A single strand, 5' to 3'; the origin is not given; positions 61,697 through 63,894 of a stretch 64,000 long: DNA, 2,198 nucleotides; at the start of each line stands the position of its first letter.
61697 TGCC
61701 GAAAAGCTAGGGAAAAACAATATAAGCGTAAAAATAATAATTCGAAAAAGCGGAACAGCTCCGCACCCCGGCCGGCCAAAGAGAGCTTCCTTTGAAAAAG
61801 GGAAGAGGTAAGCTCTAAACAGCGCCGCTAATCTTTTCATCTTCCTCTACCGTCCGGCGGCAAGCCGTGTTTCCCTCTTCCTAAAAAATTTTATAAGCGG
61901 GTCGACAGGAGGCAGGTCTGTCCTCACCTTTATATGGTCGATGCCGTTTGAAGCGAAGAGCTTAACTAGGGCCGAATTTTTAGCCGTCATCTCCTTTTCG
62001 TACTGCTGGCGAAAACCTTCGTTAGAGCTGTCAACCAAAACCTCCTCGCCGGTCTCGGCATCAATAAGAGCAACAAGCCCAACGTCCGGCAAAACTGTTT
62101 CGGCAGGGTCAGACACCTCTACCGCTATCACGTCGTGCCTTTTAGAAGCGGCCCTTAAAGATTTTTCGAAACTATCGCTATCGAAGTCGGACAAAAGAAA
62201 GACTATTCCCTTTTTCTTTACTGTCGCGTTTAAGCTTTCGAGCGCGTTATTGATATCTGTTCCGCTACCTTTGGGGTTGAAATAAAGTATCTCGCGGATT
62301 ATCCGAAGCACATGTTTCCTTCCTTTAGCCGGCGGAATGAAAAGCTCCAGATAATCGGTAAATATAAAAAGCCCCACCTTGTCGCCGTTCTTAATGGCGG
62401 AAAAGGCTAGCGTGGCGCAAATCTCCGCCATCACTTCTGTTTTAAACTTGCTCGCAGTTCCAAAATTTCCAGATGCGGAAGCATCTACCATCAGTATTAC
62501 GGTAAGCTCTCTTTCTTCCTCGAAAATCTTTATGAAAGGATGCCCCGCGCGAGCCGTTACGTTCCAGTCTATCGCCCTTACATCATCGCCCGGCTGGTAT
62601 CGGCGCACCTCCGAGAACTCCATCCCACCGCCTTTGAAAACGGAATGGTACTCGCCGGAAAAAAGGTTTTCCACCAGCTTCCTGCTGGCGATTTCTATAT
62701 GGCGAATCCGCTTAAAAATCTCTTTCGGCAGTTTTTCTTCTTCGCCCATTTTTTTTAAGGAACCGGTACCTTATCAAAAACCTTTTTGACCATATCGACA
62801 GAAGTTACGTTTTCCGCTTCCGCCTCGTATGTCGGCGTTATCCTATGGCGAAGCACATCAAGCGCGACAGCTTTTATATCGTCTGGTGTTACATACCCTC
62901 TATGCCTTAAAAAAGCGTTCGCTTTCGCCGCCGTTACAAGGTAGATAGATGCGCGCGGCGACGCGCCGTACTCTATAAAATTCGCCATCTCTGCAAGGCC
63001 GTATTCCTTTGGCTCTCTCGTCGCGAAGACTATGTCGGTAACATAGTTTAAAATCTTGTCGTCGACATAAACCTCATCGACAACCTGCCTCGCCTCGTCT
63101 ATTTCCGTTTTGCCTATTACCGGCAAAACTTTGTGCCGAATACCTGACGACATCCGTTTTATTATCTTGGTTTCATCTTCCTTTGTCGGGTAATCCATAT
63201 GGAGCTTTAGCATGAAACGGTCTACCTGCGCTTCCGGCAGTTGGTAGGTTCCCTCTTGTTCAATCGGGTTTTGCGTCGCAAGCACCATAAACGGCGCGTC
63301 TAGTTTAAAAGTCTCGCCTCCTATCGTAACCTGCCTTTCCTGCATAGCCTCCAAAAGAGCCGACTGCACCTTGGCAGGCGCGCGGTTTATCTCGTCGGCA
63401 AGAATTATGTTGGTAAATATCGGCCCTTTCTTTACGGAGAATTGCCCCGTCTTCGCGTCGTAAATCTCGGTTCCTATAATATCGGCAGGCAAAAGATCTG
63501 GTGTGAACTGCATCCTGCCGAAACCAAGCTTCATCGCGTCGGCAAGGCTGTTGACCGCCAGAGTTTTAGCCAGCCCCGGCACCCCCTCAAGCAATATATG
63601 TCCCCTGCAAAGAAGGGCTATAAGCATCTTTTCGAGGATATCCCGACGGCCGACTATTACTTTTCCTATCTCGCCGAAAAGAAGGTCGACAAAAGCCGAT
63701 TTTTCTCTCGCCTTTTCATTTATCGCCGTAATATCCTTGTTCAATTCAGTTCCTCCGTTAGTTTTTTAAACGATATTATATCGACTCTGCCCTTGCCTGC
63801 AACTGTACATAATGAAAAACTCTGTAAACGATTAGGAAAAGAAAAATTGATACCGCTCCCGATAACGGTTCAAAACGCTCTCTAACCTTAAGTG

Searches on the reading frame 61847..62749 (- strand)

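Call 77: search_protein_families(library=pfam, proteins=[window:61847-62749:-], max_evalue=0.0001)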
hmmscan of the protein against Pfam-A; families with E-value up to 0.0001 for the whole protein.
window:61847-62749:- (300 aa): 3 families
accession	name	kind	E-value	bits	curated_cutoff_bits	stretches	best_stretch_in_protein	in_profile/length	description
PF01882.25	DUF58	-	1.6e-83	279.6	23.4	1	47-258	1-214/216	Protein of unknown function DUF58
PF13519.12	VWA_2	-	1e-14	55.5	27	1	84-189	1-106/107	von Willebrand factor type A domain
PF05762.20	VWA_CoxE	-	4.6e-05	23.4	26.4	0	46-200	13-171/222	VWA domain containing CoxE-like protein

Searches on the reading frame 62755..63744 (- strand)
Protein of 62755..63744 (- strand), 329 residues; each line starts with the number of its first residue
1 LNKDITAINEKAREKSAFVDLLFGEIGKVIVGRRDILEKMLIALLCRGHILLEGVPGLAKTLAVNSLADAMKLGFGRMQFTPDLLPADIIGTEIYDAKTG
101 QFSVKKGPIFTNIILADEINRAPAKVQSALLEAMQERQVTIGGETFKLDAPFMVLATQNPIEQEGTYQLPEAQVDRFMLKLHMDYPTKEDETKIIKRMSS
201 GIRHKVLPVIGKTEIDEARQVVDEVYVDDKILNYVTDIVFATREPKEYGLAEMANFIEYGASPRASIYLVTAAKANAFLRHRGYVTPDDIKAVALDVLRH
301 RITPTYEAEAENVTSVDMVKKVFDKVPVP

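Call 77: search_protein_families(library=pfam, proteins=[window:62755-63744:-], max_evalue=0.0001)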
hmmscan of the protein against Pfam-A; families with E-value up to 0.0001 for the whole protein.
window:62755-63744:- (329 aa): 5 families
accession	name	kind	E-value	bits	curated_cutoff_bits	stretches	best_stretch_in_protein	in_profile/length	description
PF07726.17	AAA_3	-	5.3e-66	220.9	27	1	49-179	1-131/131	ATPase family associated with various cellular activities (AAA)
PF17863.7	AAA_lid_2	-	1.2e-22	79.8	22.7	1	256-321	8-73/74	AAA lid domain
PF20030.5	bpMoxR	-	1.8e-13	50.5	27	1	25-192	9-175/205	MoxR domain in the MoxR-vWA-beta-propeller ternary systems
PF07728.20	AAA_5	-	5e-13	49.7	22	1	49-177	1-139/139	AAA domain (dynein-related subfamily)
PF00493.29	MCM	-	1.4e-05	24.8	23.3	1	47-168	57-179/224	MCM P-loop domain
